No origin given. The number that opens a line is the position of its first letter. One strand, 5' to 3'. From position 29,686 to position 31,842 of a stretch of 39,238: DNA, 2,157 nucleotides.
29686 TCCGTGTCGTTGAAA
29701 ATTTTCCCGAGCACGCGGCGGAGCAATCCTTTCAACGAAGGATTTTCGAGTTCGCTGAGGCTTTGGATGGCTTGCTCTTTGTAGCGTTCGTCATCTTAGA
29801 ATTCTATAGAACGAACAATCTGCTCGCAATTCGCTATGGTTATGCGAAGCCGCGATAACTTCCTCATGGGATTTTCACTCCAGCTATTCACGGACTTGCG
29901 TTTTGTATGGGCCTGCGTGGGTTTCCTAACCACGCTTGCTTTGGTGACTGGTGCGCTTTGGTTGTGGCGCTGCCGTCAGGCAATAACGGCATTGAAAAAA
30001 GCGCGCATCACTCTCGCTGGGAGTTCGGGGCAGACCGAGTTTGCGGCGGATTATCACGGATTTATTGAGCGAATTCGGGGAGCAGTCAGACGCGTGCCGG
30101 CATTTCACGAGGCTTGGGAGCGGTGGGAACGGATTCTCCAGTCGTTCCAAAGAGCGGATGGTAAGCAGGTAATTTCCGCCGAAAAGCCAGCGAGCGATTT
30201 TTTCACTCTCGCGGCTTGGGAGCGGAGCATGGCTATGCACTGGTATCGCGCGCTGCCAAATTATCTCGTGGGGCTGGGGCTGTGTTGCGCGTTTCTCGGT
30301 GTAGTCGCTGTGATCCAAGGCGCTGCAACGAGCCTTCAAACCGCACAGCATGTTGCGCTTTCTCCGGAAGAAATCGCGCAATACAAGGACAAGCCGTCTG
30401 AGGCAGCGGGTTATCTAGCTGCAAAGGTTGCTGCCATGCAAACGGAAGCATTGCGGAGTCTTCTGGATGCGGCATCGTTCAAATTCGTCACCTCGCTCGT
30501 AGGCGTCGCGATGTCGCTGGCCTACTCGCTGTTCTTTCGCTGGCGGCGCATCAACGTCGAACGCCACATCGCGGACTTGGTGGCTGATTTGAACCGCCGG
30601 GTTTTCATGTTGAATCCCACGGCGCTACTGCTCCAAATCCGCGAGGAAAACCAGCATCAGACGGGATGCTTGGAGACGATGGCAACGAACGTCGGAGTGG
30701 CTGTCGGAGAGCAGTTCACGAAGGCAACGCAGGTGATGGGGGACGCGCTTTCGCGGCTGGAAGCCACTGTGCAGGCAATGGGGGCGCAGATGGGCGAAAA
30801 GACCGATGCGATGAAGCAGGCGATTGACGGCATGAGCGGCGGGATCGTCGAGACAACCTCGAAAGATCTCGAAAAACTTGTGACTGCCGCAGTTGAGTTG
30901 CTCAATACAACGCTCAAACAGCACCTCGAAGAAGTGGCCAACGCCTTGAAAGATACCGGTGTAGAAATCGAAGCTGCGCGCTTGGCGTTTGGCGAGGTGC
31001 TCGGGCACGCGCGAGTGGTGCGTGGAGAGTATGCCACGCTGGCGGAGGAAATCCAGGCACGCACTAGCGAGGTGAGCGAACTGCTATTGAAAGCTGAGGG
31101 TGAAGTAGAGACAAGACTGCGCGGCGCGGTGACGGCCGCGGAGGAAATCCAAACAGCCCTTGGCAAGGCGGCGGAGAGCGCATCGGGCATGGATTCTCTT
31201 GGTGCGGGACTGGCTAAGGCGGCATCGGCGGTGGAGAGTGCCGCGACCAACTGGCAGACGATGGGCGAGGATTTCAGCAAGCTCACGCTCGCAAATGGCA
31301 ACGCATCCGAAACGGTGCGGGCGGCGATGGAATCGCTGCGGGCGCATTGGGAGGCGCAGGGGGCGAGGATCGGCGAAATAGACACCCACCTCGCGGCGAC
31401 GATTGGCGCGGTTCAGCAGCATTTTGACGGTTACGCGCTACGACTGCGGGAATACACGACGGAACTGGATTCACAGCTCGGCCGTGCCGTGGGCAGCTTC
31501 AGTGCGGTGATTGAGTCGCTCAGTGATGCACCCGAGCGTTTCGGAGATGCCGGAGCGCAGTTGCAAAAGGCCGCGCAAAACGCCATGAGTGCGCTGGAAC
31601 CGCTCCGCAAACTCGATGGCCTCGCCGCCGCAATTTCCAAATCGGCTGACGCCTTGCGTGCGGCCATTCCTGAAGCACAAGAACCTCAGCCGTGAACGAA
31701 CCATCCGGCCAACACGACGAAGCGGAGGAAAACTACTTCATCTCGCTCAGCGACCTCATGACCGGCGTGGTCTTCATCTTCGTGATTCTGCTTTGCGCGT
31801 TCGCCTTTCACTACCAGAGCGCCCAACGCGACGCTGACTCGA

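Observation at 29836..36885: Four-gene MotAB-like + SNF2 helicase operon: Zorya type I-like (zorABCD) anti-phage system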

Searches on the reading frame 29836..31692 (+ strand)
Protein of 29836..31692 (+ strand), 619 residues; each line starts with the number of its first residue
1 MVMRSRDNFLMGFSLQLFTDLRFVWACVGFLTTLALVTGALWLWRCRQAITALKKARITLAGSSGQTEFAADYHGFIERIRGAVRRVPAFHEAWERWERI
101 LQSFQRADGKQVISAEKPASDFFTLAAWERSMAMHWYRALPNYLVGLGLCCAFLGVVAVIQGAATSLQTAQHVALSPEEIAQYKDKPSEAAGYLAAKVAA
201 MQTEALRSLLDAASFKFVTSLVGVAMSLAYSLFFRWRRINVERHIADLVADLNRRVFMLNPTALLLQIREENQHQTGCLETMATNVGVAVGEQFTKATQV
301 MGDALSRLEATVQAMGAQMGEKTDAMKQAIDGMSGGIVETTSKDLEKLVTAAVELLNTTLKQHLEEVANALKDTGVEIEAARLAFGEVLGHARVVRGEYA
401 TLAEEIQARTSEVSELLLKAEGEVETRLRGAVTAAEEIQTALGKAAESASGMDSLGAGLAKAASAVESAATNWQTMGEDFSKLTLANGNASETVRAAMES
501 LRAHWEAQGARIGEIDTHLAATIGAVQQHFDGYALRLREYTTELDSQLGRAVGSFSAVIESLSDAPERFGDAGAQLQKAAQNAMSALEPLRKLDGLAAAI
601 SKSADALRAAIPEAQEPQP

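Call 3: search_protein_families(library=padloc, proteins=[window:29836-31692:+], max_evalue=0.01)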
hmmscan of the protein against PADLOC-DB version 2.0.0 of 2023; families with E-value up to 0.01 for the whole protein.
window:29836-31692:+ (619 aa): 15 families
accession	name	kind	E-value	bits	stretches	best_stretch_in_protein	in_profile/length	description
PDLC00605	ZorA1|ZorA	-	2.3e-33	113.5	3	195-279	197-280/700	MotA/ExbB/TolQ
PDLC00600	ZorA1|ZorA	-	3.1e-23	80.2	3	30-171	34-173/677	MotA/ExbB/TolQ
PDLC00595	ZorA1|ZorA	-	1.7e-19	68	2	33-173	35-174/487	MotA/ExbB/TolQ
PDLC00606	ZorA1|ZorA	-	4.1e-17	59.9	2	204-370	170-337/636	MotA/ExbB/TolQ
PDLC00604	ZorA1|ZorA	-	2.2e-13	47.5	3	295-525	388-608/639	MotA/ExbB/TolQ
PDLC00601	ZorA1|ZorA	-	1.2e-09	35.4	2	198-306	169-276/699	MotA/ExbB/TolQ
PDLC00598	ZorA1|ZorA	-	3.4e-09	33.7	1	502-613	443-551/663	MotA/ExbB/TolQ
PDLC00596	ZorA1|ZorA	-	3.1e-07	27.5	1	208-314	197-303/583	MotA/ExbB/TolQ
PDLC00602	ZorA1|ZorA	-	2.9e-06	24.4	1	202-415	162-353/648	MotA/ExbB/TolQ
PDLC00637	ZorA2|ZorA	-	3.4e-05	20.8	1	298-376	282-363/420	MotA/ExbB/TolQ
PDLC00607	ZorA1|ZorA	-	0.0002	18.7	1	206-331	25-152/551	MotA/ExbB/TolQ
PDLC00640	ZorA2|ZorA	-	0.00024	17.9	0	282-441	357-512/590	MotA/ExbB/TolQ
PDLC00638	ZorA2|ZorA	-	0.00027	17.9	0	205-584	80-459/545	MotA/ExbB/TolQ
PDLC00597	ZorA1|ZorA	-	0.00093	16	1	204-344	147-285/683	MotA/ExbB/TolQ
PDLC03863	LmuB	-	0.001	15.8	1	342-599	186-440/610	-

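Call 4: search_protein_families(library=pfam, proteins=[window:29836-31692:+], max_evalue=0.01)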
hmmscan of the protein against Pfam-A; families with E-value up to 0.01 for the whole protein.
window:29836-31692:+ (619 aa): 2 families
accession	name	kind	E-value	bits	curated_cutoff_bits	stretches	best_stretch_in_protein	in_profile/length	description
PF01442.23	Apolipoprotein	-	7.8e-05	22.9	90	0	299-437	44-161/190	Apolipoprotein A1/A4/E domain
PF04513.17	Baculo_PEP_C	-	0.0048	17.4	38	0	281-369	24-113/140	Baculovirus polyhedron envelope protein, PEP, C terminus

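Call 6: search_solved_structures(query=window:29836-31692:+, max_evalue=0.01, show_alignments=1)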
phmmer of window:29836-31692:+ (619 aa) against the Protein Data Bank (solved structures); distinct sequences matched with E-value up to 0.01: 1.
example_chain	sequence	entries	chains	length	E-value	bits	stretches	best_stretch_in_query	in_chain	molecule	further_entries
8vvn_C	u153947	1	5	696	0.0024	19.8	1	199-376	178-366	MotA/TolQ/ExbB proton channel domain-containing protein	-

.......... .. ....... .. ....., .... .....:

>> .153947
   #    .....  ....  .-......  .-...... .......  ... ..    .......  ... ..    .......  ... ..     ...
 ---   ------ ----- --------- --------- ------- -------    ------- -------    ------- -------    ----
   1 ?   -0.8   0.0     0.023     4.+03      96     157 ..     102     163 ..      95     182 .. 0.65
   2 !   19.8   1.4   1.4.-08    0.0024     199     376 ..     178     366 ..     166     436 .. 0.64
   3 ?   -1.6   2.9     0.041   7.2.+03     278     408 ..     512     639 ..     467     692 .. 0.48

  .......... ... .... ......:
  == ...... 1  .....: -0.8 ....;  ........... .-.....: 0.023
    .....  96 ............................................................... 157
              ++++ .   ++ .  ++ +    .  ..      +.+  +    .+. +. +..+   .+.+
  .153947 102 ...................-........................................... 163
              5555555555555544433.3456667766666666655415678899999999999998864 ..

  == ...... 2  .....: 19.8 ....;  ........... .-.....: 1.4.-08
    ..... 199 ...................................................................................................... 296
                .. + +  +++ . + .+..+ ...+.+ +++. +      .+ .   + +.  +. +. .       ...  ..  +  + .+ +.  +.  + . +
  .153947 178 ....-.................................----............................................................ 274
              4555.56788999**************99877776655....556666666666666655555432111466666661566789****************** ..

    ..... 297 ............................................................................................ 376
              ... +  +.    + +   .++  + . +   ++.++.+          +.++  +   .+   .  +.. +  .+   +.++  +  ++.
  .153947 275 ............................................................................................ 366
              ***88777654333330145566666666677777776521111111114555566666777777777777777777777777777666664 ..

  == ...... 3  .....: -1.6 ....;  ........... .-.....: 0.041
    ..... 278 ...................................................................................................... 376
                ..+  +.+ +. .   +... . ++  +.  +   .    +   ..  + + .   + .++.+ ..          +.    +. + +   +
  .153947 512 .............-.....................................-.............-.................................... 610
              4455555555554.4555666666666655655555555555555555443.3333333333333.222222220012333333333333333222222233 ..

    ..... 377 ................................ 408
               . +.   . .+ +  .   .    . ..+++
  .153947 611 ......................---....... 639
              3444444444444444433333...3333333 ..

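Call 57: search_protein_families(library=ncbifam, proteins=[window:29836-31692:+], max_evalue=0.001)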
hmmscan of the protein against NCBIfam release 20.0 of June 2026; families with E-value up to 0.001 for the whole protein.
window:29836-31692:+ (619 aa): 2 families
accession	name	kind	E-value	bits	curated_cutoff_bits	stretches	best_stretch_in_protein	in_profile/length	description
NF033914.0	antiphage_ZorA_1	subfamily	9.4e-29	100.1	190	2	44-280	19-224/619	anti-phage ZorAB system protein ZorA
NF033915.0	antiphage_ZorA_2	subfamily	4.9e-06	25.9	100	1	204-342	147-287/383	anti-phage ZorAB system protein ZorA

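Call 73: search_solved_structures(query=A3, max_evalue=0.01, show_alignments=2)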
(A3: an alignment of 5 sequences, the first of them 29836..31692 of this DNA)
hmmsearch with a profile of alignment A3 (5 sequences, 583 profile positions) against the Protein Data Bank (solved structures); distinct sequences matched with E-value up to 0.01: 12.
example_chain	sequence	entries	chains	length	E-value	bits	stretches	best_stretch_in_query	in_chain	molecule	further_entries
8qyy_A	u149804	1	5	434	1e-13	53.7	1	12-392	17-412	Anti-phage defense ZorAB system ZorA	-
8qyd_A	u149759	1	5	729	6e-13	51.2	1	12-392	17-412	Anti-phage defense ZorAB system ZorA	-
8qyk_A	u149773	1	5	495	6.6e-13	51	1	12-363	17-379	Anti-phage defense ZorAB system ZorA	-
8vvn_C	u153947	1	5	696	1.7e-12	49.7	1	83-393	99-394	MotA/TolQ/ExbB proton channel domain-containing protein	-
8qyh_A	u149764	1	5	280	1.7e-08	36.5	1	12-216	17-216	Anti-phage defense ZorAB system ZorA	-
3ja6_H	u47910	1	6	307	3e-06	29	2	327-482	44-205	Methyl-accepting chemotaxis protein 2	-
2ch7_B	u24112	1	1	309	8.5e-06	27.6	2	326-482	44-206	METHYL-ACCEPTING CHEMOTAXIS PROTEIN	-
2ch7_A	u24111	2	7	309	1.2e-05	27.1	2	328-482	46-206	METHYL-ACCEPTING CHEMOTAXIS PROTEIN | Methyl-accepting chemotaxis protein 2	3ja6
4tql_A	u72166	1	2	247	0.00015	23.4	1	305-410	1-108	Three helix bundle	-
3s84_A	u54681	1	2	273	0.0024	19.5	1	261-446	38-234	Apolipoprotein A-IV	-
2y44_A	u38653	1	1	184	0.0055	18.3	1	388-459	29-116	GLUTAMIC ACID/ALANINE-RICH PROTEIN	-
7zr2_A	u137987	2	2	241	0.0089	17.6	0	269-387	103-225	Spike protein S2',Chimeric protein mimic of SARS-CoV-2 Spike HR1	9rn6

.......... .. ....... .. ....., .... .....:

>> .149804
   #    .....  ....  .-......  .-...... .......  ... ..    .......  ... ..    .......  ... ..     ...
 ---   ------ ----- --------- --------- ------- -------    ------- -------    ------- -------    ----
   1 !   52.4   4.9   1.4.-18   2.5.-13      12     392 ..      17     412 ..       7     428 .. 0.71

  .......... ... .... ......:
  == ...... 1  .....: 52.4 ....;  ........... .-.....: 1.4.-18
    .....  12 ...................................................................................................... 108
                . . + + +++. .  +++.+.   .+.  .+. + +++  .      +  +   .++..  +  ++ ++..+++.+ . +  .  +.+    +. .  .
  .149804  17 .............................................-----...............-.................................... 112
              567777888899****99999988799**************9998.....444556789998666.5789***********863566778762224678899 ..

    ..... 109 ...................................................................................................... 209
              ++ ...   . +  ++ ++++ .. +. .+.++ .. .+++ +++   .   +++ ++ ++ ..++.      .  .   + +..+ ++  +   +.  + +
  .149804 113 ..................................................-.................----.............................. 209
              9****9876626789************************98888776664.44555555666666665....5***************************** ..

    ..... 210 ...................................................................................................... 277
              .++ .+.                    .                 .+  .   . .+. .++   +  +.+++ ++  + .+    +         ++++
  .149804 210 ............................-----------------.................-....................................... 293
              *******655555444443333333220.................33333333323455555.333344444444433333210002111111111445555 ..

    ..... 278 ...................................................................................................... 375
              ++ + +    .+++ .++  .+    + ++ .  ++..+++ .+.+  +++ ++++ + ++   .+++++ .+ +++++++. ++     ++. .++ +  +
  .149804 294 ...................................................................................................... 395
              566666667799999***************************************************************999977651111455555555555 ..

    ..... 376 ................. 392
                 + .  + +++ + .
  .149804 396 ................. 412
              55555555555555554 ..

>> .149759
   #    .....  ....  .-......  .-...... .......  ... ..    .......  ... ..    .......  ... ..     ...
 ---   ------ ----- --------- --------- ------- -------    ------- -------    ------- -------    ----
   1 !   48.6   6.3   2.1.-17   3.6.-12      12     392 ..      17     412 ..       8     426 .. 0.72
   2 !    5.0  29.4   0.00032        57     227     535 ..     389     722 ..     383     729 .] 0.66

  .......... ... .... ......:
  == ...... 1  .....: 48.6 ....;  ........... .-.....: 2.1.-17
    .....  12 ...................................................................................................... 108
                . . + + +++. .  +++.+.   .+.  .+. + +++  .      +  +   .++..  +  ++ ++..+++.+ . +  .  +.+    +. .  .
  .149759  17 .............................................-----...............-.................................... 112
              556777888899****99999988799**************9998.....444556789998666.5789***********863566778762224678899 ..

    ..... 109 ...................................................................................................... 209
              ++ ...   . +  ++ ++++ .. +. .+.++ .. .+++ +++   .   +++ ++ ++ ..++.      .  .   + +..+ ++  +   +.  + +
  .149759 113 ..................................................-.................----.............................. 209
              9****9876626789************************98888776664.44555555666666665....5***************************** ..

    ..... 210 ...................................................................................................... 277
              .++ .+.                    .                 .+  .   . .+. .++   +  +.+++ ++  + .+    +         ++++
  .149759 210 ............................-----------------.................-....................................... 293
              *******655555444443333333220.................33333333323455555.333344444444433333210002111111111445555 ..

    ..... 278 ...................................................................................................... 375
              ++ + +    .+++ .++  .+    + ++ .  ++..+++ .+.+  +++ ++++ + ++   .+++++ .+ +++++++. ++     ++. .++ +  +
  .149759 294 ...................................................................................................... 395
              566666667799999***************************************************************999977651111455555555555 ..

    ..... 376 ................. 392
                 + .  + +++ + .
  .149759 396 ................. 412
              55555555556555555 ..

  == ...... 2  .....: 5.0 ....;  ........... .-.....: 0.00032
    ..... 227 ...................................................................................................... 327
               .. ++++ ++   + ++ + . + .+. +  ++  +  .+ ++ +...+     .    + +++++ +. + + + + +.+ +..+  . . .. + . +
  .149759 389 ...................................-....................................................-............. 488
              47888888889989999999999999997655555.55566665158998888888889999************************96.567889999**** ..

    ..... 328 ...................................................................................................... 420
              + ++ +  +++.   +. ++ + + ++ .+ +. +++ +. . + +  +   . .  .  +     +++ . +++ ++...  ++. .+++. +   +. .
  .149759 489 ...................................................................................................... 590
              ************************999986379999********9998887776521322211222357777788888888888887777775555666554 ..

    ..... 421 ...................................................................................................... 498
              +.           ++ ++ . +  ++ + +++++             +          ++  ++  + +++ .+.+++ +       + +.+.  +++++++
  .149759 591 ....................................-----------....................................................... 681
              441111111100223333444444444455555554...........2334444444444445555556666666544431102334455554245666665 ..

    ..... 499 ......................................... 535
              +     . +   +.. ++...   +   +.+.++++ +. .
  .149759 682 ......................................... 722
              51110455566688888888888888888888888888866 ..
